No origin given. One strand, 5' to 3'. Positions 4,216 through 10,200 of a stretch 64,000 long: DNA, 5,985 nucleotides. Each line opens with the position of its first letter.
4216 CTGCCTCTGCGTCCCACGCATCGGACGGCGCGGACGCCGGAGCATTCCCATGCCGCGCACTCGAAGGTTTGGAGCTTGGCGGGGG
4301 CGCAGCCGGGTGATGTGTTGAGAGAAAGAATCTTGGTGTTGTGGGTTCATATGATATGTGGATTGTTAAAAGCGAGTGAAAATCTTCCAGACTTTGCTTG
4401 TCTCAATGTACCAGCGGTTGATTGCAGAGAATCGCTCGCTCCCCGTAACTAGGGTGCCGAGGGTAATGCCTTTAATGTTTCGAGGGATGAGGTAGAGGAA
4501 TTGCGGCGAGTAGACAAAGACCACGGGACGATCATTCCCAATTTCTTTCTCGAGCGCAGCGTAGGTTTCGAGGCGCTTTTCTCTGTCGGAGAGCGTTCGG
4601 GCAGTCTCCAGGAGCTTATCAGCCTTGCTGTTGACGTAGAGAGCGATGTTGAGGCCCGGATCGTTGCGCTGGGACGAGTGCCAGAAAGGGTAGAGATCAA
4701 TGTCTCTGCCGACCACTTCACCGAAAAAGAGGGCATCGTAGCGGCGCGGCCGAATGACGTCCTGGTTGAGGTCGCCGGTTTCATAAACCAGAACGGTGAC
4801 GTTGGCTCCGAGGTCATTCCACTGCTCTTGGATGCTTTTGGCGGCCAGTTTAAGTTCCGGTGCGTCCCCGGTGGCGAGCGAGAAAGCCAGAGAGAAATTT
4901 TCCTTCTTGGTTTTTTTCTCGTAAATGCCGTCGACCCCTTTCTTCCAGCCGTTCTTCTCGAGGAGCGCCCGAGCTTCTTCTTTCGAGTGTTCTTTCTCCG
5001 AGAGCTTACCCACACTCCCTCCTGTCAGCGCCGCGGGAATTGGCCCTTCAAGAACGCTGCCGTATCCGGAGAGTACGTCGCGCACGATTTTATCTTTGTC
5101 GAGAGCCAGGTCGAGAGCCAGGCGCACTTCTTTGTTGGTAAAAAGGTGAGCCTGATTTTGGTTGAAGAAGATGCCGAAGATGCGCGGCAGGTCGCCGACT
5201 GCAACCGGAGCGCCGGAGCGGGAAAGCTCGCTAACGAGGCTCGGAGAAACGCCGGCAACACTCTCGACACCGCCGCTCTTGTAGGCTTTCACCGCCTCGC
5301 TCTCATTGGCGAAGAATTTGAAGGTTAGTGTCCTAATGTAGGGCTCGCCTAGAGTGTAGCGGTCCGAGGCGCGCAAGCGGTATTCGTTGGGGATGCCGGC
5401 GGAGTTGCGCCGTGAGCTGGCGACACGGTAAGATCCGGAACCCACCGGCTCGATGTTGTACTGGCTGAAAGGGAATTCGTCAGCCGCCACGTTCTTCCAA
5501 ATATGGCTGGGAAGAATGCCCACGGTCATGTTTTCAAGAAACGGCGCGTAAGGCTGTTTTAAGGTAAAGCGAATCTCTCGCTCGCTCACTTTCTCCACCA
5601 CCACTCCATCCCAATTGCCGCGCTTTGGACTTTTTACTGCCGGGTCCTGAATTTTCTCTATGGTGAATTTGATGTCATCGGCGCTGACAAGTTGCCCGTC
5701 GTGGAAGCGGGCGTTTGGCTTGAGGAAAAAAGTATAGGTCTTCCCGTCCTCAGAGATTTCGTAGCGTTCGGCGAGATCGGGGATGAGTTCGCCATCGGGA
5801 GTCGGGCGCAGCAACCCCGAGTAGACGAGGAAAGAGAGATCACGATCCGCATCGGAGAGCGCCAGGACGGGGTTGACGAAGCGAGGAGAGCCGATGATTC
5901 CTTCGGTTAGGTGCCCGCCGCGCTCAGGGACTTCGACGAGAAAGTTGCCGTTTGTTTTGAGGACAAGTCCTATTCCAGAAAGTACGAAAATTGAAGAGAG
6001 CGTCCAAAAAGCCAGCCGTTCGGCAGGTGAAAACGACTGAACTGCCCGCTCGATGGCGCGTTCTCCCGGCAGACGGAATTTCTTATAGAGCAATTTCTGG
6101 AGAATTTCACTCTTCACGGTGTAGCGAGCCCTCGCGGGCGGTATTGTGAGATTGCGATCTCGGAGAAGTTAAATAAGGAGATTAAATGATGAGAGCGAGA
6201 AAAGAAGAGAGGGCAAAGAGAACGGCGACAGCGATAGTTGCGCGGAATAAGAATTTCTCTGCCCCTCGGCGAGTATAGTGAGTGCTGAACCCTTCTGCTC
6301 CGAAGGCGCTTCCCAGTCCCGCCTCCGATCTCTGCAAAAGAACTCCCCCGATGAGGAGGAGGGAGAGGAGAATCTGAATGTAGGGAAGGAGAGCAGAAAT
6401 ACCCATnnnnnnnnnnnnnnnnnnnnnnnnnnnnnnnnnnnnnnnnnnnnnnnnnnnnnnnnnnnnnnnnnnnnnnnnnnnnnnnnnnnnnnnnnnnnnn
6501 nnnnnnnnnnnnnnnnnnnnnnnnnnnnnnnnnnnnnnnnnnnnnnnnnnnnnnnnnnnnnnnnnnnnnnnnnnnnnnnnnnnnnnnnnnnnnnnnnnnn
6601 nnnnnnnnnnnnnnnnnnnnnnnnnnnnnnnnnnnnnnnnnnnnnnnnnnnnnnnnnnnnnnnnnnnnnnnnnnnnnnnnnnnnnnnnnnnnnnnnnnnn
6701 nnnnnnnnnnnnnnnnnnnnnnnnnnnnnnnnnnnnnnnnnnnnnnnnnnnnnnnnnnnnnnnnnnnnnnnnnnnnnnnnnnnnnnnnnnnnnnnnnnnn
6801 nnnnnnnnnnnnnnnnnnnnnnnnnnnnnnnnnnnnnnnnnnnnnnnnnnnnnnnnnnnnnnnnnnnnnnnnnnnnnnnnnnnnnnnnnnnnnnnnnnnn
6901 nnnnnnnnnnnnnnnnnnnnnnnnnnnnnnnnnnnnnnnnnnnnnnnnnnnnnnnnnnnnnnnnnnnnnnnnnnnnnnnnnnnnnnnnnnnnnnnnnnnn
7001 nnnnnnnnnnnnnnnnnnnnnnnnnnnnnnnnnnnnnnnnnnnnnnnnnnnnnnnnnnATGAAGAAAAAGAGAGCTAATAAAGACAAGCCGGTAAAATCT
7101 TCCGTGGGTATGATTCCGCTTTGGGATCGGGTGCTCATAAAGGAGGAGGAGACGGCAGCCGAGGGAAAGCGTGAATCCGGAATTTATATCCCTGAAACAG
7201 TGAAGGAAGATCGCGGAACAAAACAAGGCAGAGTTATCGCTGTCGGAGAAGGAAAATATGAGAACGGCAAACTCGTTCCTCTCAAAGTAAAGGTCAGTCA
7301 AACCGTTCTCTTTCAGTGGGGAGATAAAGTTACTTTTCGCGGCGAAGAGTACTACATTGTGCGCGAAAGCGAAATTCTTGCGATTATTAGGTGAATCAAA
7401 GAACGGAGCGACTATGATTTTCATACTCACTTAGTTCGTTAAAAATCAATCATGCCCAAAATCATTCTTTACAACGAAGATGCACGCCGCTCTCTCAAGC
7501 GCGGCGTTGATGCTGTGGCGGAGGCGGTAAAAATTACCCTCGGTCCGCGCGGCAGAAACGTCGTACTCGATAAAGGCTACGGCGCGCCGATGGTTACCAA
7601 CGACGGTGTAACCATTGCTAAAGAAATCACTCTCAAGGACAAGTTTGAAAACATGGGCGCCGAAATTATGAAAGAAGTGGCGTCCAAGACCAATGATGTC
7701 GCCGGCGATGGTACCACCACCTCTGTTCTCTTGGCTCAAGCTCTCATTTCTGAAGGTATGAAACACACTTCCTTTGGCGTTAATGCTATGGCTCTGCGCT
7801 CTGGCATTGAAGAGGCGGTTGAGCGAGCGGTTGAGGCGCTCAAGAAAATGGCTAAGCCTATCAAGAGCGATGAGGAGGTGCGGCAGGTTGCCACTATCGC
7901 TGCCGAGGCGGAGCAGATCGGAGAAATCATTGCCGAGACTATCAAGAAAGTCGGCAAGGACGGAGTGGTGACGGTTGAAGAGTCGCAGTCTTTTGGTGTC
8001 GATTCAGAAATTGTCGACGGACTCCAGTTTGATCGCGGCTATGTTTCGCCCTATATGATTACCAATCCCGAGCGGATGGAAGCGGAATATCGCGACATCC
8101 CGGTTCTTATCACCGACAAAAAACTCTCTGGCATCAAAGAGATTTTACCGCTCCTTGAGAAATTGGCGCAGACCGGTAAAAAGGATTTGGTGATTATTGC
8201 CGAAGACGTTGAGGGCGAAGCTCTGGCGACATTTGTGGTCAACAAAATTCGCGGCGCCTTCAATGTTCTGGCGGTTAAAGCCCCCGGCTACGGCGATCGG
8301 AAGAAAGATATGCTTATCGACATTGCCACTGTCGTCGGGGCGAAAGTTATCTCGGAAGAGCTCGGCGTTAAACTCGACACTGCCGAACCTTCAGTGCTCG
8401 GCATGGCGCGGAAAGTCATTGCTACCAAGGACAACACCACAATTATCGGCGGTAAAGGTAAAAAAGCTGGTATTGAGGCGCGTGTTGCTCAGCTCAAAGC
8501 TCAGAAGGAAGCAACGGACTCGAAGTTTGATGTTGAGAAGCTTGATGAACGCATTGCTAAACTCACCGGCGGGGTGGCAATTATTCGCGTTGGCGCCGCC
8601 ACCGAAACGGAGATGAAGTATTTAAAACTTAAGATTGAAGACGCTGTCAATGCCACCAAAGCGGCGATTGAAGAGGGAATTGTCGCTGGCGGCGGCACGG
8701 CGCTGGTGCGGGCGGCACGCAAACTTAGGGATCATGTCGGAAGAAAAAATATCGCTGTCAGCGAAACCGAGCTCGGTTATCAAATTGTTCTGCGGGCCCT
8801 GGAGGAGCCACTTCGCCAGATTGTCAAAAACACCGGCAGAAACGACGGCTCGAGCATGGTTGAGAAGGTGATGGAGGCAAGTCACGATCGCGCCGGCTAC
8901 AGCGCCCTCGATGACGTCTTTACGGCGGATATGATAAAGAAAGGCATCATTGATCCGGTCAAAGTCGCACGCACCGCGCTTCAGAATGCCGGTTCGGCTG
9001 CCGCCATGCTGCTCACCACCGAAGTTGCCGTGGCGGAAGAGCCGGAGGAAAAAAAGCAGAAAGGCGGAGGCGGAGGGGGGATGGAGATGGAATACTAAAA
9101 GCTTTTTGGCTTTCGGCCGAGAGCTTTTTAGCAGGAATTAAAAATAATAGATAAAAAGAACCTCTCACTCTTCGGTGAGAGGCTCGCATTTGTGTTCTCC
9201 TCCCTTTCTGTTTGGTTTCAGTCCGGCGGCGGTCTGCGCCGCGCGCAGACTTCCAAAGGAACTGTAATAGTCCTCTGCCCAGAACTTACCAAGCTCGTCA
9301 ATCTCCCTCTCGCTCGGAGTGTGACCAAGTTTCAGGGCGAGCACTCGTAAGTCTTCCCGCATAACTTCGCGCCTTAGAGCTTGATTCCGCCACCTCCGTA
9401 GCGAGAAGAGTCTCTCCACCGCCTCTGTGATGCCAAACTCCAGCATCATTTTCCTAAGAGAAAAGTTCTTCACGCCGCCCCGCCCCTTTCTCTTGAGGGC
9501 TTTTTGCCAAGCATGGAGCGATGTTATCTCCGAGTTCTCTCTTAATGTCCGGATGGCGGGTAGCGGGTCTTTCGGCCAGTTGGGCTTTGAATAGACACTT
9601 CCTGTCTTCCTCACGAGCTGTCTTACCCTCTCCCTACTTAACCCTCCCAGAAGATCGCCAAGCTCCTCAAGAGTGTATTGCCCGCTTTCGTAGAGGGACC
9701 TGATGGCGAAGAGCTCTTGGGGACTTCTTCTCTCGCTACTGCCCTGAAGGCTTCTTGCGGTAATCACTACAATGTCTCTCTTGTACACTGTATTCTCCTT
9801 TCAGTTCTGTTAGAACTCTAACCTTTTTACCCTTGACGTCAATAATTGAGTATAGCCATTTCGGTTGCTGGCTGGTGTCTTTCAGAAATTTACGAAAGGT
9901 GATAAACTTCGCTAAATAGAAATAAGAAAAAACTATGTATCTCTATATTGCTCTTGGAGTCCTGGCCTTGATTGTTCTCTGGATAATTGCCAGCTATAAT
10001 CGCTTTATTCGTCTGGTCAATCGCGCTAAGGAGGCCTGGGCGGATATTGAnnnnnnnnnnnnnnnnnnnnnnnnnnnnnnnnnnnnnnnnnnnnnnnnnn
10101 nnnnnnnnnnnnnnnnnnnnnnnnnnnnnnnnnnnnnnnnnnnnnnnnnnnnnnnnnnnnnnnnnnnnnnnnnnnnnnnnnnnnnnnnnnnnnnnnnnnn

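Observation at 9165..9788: GC-rich protein combining a sigma70 region-4-like HTH with a homing-endonuclease-associated repeat (HEAR)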

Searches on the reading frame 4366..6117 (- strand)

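Call 17: search_protein_families(library=pfam, proteins=[window:4366-6117:-], max_evalue=0.01)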
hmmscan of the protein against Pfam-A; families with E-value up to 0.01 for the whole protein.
window:4366-6117:- (583 aa): 1 family
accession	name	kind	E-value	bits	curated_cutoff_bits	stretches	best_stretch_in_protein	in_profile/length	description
PF00496.27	SBP_bac_5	-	1.5e-66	225.5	32.4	1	110-468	1-347/368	Bacterial extracellular solute-binding proteins, family 5 Middle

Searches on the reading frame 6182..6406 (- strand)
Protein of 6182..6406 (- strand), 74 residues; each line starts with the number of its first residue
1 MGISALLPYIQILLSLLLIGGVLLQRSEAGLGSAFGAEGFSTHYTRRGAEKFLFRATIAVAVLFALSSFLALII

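Call 17: search_protein_families(library=pfam, proteins=[window:6182-6406:-], max_evalue=0.01)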
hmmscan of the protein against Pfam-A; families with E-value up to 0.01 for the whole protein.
window:6182-6406:- (74 aa): 1 family
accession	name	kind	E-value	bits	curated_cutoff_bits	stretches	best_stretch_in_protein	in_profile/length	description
PF03840.19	SecG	-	6e-15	55.5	29.2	1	9-72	4-68/70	Preprotein translocase SecG subunit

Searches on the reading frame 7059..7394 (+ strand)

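Call 17: search_protein_families(library=pfam, proteins=[window:7059-7394:+], max_evalue=0.01)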
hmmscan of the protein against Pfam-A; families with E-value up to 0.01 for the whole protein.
window:7059-7394:+ (111 aa): 1 family
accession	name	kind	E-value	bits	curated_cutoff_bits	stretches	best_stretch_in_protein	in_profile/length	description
PF00166.26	Cpn10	-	3.9e-22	78.5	21.1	1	19-110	3-93/93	Chaperonin 10 Kd subunit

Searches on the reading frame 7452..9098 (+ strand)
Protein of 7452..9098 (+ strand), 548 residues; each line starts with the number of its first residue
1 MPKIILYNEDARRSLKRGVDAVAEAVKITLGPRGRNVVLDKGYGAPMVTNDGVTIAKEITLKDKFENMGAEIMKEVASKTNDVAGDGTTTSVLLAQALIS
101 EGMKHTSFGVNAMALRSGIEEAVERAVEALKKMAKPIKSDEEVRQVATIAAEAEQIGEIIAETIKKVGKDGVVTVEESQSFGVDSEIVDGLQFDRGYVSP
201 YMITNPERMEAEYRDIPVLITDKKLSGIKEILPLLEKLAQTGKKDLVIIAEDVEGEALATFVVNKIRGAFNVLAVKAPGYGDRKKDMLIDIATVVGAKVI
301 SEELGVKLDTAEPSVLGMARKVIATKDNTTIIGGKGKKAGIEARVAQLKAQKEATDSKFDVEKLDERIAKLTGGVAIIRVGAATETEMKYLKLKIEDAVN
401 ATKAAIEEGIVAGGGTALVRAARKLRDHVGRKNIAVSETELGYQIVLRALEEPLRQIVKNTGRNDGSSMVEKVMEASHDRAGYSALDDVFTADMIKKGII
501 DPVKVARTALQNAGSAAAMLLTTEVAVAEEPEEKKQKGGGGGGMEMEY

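Call 37: find_related_loci(query=window:7452-9098:+, collection=genome_contigs, flank=5000)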
Query window:7452-9098:+ (548 aa) in genome_contigs; peptide patterns used: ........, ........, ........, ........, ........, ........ (x = any residue, [..] = any of these).
600 stretches matched a pattern (row limit reached: there are more); 592 encode a relative of the query (tblastn E <= 1e-3); the best 80 are kept; 80 distinct loci.
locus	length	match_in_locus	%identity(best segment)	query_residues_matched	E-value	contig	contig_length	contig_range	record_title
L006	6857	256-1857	76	1-535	0e+0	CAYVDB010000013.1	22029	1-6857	MAG TPA_asm: uncultured Candidatus Saccharibacteria bacterium isolate SRP287051_co2_78 genome assembly, contig: NODE_470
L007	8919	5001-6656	71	1-548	0e+0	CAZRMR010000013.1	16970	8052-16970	MAG TPA_asm: uncultured Candidatus Saccharibacteria bacterium isolate SRP290908_co1_98 genome assembly, contig: NODE_456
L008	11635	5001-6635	70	1-548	0e+0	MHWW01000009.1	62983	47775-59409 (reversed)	MAG: Candidatus Zambryskibacteria bacterium RIFOXYC1_FULL_39_10 rifoxyc1_full_scaffold_195, whole genome shotgun sequenc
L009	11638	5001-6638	69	1-548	0e+0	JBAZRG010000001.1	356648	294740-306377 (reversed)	MAG: Candidatus Paceibacterota bacterium isolate SO_2017_GW1_142 NODE_213_length_356648_cov_3.206437_OW334_2017, whole g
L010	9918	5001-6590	70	1-528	0e+0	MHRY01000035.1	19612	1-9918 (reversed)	MAG: Candidatus Taylorbacteria bacterium RIFCSPLOWO2_01_FULL_45_34b rifcsplowo2_01_scaffold_5203, whole genome shotgun s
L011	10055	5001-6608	70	1-535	0e+0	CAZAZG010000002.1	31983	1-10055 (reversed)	MAG TPA_asm: uncultured Candidatus Saccharibacteria bacterium isolate SRP128246_co1_329 genome assembly, contig: NODE_22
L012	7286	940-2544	68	1-536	0e+0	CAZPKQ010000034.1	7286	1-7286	MAG TPA_asm: uncultured Candidatus Saccharibacteria bacterium isolate SRP135725_co1_495 genome assembly, contig: NODE_15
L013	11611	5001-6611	69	1-534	0e+0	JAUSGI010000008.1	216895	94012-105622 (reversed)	MAG: bacterium isolate E14_metabat.bin.111 E14_k141_148801, whole genome shotgun sequence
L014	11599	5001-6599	68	1-534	0e+0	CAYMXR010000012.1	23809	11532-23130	MAG TPA_asm: uncultured Candidatus Saccharibacteria bacterium isolate SRP285395_co1_44 genome assembly, contig: NODE_313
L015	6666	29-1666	67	1-548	0e+0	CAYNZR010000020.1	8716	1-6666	MAG TPA_asm: uncultured Candidatus Saccharibacteria bacterium isolate SRP278252_co1_103 genome assembly, contig: NODE_15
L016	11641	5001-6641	69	1-545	0e+0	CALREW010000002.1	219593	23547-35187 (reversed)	MAG: Candidatus Nomurabacteria bacterium isolate Ike-100m-41 genome assembly, contig: Ike-100-c14, whole genome shotgun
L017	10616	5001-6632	66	1-542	0e+0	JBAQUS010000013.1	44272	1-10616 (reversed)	MAG: Minisyncoccia bacterium isolate MFD03283_ilm_asm_bin6 k127_152430, whole genome shotgun sequence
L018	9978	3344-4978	68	1-544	0e+0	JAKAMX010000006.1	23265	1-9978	MAG: bacterium isolate WY5.bin43 NODE_3365_length_23265_cov_1.420607, whole genome shotgun sequence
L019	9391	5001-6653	65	1-548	0e+0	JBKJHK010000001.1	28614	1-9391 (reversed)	MAG: Parcubacteria group bacterium isolate ant_bin.105 S1Ck117_2265152_flag_0_multi_10.9965_len_28614, whole genome shot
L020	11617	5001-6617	67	3-545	0e+0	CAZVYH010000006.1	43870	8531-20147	MAG TPA_asm: uncultured Candidatus Saccharibacteria bacterium isolate SRP173033_co2_252 genome assembly, contig: NODE_25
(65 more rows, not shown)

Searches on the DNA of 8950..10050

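Call 101: search_rna_families(source=window, start=8950, end=10050, threshold=evalue, max_evalue=1)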
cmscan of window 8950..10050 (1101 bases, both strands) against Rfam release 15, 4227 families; matches with E-value up to 1: 1.
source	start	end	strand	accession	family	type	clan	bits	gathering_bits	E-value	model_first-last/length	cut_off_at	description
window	9197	9353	+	RF02177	SMCR2_1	Gene; lncRNA;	-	20.6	50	0.34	1-159/159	no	Smith-Magenis syndrome chromosome region, candidate 2 conserved region 1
